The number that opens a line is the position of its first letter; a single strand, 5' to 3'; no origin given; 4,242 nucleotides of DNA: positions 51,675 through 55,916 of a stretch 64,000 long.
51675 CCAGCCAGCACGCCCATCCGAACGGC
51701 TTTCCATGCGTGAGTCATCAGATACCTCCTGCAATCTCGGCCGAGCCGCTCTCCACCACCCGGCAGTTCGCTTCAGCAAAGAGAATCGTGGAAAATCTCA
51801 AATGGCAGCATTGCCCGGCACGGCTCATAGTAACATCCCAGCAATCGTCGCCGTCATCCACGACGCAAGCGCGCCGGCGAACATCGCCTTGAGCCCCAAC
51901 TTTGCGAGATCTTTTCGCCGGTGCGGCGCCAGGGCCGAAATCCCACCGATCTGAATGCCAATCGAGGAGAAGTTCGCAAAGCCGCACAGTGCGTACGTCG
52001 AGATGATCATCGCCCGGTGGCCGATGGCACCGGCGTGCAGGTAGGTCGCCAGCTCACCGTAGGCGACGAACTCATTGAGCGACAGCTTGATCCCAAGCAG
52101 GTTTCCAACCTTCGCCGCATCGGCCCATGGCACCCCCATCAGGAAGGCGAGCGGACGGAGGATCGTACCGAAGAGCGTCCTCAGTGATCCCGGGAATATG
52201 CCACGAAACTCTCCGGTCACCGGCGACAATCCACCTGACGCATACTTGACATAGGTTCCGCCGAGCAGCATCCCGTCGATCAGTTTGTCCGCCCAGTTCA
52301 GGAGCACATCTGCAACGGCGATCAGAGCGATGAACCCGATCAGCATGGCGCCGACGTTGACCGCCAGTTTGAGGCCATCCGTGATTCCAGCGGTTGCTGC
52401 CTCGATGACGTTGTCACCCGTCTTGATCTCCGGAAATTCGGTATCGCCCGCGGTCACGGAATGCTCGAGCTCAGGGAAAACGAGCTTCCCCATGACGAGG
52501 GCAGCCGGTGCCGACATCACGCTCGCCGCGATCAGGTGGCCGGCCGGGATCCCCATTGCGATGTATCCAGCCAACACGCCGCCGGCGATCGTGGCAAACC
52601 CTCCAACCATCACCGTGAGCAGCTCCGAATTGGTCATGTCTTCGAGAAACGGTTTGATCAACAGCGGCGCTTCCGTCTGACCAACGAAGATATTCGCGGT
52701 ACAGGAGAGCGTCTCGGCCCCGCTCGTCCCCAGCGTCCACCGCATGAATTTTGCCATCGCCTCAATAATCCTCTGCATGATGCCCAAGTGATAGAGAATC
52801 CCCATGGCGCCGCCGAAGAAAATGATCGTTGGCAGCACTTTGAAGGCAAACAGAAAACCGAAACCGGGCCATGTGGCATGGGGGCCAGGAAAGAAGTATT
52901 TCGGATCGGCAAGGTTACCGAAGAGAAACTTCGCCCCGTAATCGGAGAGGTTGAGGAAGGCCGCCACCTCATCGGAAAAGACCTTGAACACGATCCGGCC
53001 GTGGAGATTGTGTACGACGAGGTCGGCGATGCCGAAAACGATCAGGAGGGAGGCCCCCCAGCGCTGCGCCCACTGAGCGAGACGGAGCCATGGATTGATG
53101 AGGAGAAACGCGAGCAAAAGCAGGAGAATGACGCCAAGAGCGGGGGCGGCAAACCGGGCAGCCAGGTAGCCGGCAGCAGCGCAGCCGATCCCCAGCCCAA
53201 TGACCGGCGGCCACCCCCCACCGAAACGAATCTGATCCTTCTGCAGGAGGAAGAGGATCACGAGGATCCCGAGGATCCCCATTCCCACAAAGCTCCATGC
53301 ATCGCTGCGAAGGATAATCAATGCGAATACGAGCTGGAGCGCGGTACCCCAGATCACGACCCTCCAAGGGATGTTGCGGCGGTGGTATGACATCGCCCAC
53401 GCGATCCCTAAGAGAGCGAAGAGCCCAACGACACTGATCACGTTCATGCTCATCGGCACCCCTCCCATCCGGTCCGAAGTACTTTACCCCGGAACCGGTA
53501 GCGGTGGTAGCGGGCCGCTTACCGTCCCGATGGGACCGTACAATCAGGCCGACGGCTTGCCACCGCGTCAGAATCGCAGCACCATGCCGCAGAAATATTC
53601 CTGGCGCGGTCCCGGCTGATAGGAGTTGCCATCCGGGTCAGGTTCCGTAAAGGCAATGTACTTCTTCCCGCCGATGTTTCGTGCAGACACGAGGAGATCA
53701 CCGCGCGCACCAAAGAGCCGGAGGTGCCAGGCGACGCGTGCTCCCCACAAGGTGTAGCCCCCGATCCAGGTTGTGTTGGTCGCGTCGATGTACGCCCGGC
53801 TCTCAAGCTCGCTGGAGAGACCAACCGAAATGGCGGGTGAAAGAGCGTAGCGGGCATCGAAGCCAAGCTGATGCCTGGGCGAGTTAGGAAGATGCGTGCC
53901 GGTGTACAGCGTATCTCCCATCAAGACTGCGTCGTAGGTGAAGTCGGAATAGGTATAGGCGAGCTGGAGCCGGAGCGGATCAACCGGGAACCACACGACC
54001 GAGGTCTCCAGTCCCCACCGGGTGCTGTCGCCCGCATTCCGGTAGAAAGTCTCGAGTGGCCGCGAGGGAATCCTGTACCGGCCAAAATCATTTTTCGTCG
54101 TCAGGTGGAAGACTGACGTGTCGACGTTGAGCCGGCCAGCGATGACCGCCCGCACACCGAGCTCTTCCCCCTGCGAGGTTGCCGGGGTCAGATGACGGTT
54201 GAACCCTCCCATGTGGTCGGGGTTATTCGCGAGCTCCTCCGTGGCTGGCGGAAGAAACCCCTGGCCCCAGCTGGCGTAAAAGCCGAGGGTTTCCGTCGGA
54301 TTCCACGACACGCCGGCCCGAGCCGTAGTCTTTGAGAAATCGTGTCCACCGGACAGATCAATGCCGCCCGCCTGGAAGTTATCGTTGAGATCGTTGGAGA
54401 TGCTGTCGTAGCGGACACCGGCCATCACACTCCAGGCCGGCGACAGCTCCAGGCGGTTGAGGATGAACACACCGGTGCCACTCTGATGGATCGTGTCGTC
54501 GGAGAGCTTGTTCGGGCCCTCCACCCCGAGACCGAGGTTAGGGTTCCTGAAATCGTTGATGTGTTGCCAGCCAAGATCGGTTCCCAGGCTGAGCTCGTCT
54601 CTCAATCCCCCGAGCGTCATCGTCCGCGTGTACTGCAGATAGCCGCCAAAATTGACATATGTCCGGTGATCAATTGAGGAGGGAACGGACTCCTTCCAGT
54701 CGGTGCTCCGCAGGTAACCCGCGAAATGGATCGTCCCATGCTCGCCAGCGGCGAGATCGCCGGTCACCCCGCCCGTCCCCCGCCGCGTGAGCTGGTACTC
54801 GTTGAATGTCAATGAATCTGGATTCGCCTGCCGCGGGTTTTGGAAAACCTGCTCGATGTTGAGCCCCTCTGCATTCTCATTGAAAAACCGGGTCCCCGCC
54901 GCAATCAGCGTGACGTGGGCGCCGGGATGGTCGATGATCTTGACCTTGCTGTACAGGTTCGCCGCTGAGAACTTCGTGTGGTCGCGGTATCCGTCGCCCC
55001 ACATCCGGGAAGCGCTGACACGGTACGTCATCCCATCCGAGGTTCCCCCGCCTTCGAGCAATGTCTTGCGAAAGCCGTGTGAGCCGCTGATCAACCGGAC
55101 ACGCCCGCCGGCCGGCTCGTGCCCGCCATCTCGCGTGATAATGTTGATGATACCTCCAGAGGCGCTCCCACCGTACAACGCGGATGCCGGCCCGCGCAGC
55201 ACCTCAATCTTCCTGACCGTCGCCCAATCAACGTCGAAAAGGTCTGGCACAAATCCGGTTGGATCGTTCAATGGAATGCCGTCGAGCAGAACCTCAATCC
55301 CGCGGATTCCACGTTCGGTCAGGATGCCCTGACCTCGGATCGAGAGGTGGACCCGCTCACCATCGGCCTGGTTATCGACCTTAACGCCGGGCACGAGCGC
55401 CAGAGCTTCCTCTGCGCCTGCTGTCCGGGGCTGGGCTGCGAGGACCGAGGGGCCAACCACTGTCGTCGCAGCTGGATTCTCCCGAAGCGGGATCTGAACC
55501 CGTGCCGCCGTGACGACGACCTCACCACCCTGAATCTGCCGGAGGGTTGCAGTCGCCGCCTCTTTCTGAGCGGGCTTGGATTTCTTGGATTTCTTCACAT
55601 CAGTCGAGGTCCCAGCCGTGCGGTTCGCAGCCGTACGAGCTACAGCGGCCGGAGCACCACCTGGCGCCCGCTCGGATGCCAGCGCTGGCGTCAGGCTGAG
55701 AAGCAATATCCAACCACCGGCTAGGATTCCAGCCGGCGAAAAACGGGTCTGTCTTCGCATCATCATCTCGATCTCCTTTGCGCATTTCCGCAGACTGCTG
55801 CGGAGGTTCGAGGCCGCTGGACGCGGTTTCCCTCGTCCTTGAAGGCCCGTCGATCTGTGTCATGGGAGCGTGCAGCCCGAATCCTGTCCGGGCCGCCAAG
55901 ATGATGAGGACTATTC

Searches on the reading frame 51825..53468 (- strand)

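Call 67: search_protein_families(library=pfam, proteins=[window:51825-53468:-], max_evalue=0.00001)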
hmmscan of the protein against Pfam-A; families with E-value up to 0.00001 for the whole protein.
window:51825-53468:- (547 aa): 3 families
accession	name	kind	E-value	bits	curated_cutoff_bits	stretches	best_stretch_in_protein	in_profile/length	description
PF07662.18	Nucleos_tra2_C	-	1e-73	248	32.3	1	311-544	1-213/213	Na+ dependent nucleoside transporter C-terminus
PF07670.19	Gate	-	9.4e-20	71.5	29.6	1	208-306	1-101/104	Nucleoside recognition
PF01773.25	Nucleos_tra2_N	-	3.6e-18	66.3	27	1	14-57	1-44/74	Na+ dependent nucleoside transporter N-terminus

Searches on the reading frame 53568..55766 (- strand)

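Call 67: search_protein_families(library=pfam, proteins=[window:53568-55766:-], max_evalue=0.00001)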
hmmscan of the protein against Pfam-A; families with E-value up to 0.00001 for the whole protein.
window:53568-55766:- (732 aa): 2 families
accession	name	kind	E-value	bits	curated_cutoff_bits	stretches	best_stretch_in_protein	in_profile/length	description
PF00593.30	TonB_dep_Rec_b-barrel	-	2.7e-43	149.9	27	1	315-685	48-430/436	TonB dependent receptor-like, beta-barrel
PF07715.20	Plug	-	7.5e-21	75.1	23.9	1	94-206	2-107/107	TonB-dependent Receptor Plug Domain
